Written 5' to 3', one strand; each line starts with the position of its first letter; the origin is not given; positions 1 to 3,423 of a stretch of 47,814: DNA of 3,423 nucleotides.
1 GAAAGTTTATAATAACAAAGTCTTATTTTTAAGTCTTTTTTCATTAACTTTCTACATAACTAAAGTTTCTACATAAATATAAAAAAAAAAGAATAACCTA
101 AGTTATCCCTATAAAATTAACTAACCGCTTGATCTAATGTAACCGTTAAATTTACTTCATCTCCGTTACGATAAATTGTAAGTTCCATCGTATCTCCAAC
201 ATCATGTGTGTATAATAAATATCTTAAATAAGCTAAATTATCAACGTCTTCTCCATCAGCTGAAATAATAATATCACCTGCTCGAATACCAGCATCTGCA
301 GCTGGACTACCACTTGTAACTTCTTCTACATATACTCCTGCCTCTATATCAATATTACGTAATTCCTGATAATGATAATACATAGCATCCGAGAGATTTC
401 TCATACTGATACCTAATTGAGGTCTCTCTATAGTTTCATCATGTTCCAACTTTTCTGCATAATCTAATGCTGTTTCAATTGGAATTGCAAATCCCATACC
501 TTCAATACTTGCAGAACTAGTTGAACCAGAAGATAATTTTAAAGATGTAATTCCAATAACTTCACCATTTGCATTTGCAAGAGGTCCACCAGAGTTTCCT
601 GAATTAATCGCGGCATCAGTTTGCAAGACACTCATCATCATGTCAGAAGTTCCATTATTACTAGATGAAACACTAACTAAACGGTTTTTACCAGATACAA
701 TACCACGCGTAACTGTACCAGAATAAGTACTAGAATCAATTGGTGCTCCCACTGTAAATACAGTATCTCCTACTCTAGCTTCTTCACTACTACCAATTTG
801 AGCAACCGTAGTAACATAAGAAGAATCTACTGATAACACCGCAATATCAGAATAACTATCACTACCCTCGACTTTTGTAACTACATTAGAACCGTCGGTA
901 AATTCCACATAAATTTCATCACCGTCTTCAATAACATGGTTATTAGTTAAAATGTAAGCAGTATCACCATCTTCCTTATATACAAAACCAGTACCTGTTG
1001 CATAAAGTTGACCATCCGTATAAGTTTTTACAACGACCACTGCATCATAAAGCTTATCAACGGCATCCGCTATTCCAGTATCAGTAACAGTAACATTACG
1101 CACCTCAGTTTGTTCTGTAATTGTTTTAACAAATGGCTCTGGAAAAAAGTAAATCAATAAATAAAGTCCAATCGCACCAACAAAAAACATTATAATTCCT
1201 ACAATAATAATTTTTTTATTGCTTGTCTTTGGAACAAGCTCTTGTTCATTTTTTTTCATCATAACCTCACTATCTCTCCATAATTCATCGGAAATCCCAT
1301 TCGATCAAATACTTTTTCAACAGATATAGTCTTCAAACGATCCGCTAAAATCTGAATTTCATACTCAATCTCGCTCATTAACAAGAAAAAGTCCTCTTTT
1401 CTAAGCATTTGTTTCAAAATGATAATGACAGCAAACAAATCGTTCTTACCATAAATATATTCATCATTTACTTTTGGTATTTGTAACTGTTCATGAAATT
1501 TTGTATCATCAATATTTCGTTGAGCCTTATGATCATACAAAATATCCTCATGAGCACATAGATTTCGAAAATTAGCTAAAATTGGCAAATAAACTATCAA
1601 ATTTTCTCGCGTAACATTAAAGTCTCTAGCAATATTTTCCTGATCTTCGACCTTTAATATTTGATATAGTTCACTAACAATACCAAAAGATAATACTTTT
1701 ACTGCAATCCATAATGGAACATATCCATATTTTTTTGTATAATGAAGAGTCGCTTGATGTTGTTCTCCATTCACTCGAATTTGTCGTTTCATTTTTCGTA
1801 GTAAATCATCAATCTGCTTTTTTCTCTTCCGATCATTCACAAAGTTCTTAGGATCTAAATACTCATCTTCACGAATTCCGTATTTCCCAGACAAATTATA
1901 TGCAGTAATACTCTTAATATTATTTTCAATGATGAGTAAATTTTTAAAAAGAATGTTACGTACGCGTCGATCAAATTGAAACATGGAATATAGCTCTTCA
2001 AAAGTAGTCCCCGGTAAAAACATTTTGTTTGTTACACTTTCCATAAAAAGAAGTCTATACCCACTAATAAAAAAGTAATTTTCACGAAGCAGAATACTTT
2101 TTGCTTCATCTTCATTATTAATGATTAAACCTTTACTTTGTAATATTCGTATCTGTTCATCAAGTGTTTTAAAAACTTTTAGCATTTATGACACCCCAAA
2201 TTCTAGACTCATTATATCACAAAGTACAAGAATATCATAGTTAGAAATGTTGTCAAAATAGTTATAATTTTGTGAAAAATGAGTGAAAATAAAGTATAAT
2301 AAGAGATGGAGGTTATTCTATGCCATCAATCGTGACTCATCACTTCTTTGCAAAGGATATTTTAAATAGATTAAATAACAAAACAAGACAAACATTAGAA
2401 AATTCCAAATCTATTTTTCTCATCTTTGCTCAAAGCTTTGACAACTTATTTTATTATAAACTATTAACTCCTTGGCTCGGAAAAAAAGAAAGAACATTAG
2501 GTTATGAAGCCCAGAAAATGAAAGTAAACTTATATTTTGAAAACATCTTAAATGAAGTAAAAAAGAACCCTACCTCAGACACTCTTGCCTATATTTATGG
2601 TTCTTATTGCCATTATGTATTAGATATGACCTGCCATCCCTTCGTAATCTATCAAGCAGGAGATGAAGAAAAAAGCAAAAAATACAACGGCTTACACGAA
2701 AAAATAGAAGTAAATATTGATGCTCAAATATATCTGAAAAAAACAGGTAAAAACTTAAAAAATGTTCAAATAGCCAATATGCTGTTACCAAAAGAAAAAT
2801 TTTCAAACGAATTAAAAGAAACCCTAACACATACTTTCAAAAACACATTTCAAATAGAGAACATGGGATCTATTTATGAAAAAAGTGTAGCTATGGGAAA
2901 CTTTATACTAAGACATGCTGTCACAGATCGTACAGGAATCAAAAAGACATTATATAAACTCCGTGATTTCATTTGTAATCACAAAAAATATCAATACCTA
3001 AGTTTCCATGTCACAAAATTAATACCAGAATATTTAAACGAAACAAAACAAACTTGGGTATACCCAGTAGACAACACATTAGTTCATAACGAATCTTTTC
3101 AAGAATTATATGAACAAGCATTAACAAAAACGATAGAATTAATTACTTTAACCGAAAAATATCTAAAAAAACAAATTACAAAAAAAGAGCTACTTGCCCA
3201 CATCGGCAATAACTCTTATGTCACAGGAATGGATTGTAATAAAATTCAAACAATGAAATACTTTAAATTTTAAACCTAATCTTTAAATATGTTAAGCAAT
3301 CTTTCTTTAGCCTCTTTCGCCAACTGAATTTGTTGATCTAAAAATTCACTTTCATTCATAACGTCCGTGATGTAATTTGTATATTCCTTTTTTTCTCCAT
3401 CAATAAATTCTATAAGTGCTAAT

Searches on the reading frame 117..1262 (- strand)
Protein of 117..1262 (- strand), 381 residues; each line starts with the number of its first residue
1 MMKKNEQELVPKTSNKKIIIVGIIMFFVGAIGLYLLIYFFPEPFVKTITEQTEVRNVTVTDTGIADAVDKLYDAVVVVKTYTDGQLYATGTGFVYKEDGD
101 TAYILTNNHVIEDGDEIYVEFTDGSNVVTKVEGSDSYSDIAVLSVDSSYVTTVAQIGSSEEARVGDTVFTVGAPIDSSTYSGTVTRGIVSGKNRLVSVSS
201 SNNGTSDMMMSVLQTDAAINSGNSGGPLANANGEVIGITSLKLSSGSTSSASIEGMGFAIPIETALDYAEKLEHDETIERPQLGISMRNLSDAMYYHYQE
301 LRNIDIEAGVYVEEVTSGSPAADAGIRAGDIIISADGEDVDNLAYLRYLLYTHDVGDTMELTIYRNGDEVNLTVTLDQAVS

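Call 66: search_protein_families(library=pfam, proteins=[window:117-1262:-], max_evalue=0.00001)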
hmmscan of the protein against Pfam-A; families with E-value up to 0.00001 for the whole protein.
window:117-1262:- (381 aa): 5 families
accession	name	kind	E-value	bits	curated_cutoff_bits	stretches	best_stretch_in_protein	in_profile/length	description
PF13365.12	Trypsin_2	-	3.9e-29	102.7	27.6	1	90-238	1-144/144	Trypsin-like peptidase domain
PF13180.12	PDZ_2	-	1.4e-22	80.2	27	1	281-376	1-80/80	PDZ domain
PF00089.32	Trypsin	-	3e-16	60.4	20.6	1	88-266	25-217/220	Trypsin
PF17820.7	PDZ_6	-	4.9e-13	49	27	1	312-365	2-54/54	PDZ domain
PF00595.29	PDZ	-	1.3e-10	41.9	23.2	1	281-363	10-80/81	PDZ domain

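Call 69: find_encoding_contigs(protein=window:117-1262:-, flank=10000, max_places=4)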
Protein window:117-1262:- (381 aa): no gene with exactly this product is on record in the collection.

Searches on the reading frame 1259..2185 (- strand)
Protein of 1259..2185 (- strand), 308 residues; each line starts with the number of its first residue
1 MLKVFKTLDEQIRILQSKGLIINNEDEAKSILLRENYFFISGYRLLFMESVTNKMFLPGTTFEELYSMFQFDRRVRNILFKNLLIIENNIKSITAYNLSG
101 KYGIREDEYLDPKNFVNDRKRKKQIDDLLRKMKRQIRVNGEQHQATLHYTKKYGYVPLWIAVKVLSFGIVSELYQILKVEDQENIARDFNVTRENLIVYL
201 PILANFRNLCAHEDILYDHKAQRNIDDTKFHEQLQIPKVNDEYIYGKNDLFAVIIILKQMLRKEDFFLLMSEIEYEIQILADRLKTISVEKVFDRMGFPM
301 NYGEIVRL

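Call 66: search_protein_families(library=pfam, proteins=[window:1259-2185:-], max_evalue=0.00001)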
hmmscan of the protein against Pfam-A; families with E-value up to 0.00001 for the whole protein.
window:1259-2185:- (308 aa): 1 family
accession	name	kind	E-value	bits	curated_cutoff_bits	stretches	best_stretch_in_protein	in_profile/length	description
PF07751.16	Abi_2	-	1.7e-41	143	25.6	1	31-218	2-184/184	Abi-like protein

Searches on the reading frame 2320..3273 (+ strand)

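Call 66: search_protein_families(library=pfam, proteins=[window:2320-3273:+], max_evalue=0.00001)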
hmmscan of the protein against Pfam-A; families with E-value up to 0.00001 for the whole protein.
window:2320-3273:+ (317 aa): 1 family
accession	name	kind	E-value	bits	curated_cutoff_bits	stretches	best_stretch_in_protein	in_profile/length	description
PF00882.24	Zn_dep_PLPC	-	2.8e-10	40.8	26.8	1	6-174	1-162/167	Zinc dependent phospholipase C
